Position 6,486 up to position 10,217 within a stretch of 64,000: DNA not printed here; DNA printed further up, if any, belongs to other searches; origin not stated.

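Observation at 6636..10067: Ankyrin + catalytically dead subtilase + beta-barrel fusion protein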

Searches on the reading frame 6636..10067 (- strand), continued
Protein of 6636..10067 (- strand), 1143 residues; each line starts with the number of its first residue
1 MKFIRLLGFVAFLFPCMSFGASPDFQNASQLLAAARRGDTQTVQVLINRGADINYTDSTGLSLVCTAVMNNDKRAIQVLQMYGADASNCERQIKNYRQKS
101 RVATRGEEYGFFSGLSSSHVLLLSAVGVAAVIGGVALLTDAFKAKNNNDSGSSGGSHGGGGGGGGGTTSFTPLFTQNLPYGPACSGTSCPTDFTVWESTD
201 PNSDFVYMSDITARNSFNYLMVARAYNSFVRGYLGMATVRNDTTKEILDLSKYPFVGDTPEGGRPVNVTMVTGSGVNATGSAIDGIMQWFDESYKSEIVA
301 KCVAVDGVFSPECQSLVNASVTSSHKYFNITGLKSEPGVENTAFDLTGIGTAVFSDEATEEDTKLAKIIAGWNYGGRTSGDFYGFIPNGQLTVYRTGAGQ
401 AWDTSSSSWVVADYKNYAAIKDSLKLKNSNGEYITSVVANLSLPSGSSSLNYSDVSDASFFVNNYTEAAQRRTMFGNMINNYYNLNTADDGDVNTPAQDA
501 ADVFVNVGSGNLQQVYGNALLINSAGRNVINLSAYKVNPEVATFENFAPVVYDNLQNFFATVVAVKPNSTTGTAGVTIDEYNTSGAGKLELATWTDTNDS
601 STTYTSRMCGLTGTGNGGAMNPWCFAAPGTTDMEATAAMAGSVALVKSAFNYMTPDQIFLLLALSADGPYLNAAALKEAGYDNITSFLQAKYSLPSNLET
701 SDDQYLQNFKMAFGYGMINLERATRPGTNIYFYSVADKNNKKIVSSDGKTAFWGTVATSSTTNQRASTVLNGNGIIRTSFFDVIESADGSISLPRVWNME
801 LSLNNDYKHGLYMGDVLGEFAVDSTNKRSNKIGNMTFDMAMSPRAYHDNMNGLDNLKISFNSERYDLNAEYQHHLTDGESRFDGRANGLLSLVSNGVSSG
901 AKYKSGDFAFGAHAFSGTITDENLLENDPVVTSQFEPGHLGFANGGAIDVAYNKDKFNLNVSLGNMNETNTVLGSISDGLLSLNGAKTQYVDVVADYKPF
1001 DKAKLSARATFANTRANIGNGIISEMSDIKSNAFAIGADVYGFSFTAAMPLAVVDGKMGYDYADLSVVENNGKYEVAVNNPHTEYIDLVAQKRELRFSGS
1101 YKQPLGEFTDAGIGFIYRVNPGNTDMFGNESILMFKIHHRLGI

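Call 50: fold_search(model_id=the predicted structure, library=pdb)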
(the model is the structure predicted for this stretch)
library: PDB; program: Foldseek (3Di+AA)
matches with E <= 10: 1091; with E <= 0.001: 61
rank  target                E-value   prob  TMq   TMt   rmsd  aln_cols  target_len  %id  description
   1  8wv0_B                8.4e-06  1.00  0.16  0.43  15.2       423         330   10  Outer membrane porin of Burkholderia pseudomallei (BpsOmp38) (released 2024-10-30)
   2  8wv0_A                1.1e-05  1.00  0.16  0.43  15.1       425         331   10  Outer membrane porin of Burkholderia pseudomallei (BpsOmp38) (released 2024-10-30)
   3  4kb5                  1.9e-05  1.00  0.17  0.46  14.8       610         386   14  Crystal structure of MycP1 from Mycobacterium smegmatis (released 2014-02-05)
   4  2fgq                  2.6e-05  1.00  0.16  0.47  16.6       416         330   13  High resolution X-ray structure of Omp32 in complex with malate (released 2006-01-31)
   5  3vv3_A                4.7e-05  1.00  0.17  0.51  12.1       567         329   12  Crystal structure of deseasin MCP-01 from Pseudoalteromonas sp. SM9913 (released 2013-08-07)
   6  7eqm_A                5.2e-05  1.00  0.16  0.46  17.0       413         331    9  Apo Truncated VhChiP (Delta 1-19) (released 2022-08-10)
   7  2por                  6.0e-05  1.00  0.15  0.47  18.9       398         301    9  STRUCTURE OF PORIN REFINED AT 1.8 ANGSTROMS RESOLUTION (released 1993-07-15)
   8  6ehd                  6.4e-05  1.00  0.16  0.46  15.2       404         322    9  OmpT (in-vitro folded), an outer membrane protein of Vibrio cholerae (released 2018-04-25)
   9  4hvl                  7.4e-05  1.00  0.17  0.45  15.1       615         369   13  Structure of a serine protease MycP1, an essential component of the type VII (ESX-1) secretion system (released 2013-05-08)
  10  5mdo_A                8.2e-05  1.00  0.16  0.46  17.5       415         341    8  Crystal structure of in vitro folded Chitoporin VhChip from Vibrio harveyi (crystal form I) (released 2017-12-20)
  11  4j94                  1.1e-04  1.00  0.17  0.46  15.2       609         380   13  Crystal structure of MycP1 from the ESX-1 type VII secretion system (released 2013-05-01)
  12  6v78_A                1.2e-04  1.00  0.12  0.27  22.2       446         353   12  OmpK37 porin (released 2020-04-01)
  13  5mdq_A                1.4e-04  1.00  0.16  0.45  16.7       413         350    9  Crystal structure of outer membrane expressed Chitoporin VhChip from Vibrio harveyi (released 2017-12-20)
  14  2xe5_A                1.4e-04  1.00  0.12  0.28  21.9       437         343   11  Molecular insights into clinically isolated OmpC mutants and their role in multi-drug resistance (OmpC26) (released 2010-05-26)
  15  3v8x_A                1.6e-04  0.41  0.06  0.08  25.2       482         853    9  The crystal structure of transferrin binding protein A (TbpA) from Neisserial meningitidis serogroup B in complex with (released 2012-02-29)
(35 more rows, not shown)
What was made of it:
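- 6639..7745 (-): Residues 775-1143: outer-membrane beta-barrel of about 18 strands, porin-like, ending .............. Foldseek matches BpsOmp38, Omp32, 2por, OmpF and BcsC (call 50).
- On General porins (16-18 strands): Fold matches at E 8e-6 to 1e-4 but with TM-scores of 0.43-0.47 (call 50).
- Closest known: Periplasmic-repeat plus C-terminal barrel exporters. Same: BcsC and the porins appear among the fold matches (call 50).
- The nearest folds to the C-terminal domain are general porins and BcsC (call 50).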

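Call 68: search_protein_families(library=pfam, alignment_id=A1, max_evalue=0.01)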
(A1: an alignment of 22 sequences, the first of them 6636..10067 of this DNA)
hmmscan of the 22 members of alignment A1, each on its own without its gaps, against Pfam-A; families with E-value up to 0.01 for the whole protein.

A. member 1, window:6636-10067:- (1143 aa): 3 families
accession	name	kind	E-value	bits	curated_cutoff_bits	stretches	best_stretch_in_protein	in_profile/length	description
PF13637.12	Ank_4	-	2.6e-06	28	22.7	1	31-79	1-49/50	Ankyrin repeats (many copies)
PF12796.13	Ank_2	-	8.6e-05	23.5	27.3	1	29-85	31-85/90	Ankyrin repeats (3 copies)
PF00023.36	Ank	-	0.00066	20.3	21.1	1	32-57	7-32/33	Ankyrin repeat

B. families by the number of members that match (of 22 scanned): 6 families
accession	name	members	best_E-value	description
PF13637.12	Ank_4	22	1.5e-07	Ankyrin repeats (many copies)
PF12796.13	Ank_2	22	1.4e-06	Ankyrin repeats (3 copies)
PF00023.36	Ank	19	0.00028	Ankyrin repeat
PF13606.12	Ank_3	2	0.0032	Ankyrin repeat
PF00082.27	Peptidase_S8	1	1.4e-06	Subtilase family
PF13857.12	Ank_5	1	0.0033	Ankyrin repeats (many copies)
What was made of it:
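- On Ankyrin repeat proteins: All 22 of 22 members match (call 68).
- Checked: Only 1 of 22 members does so (call 68).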
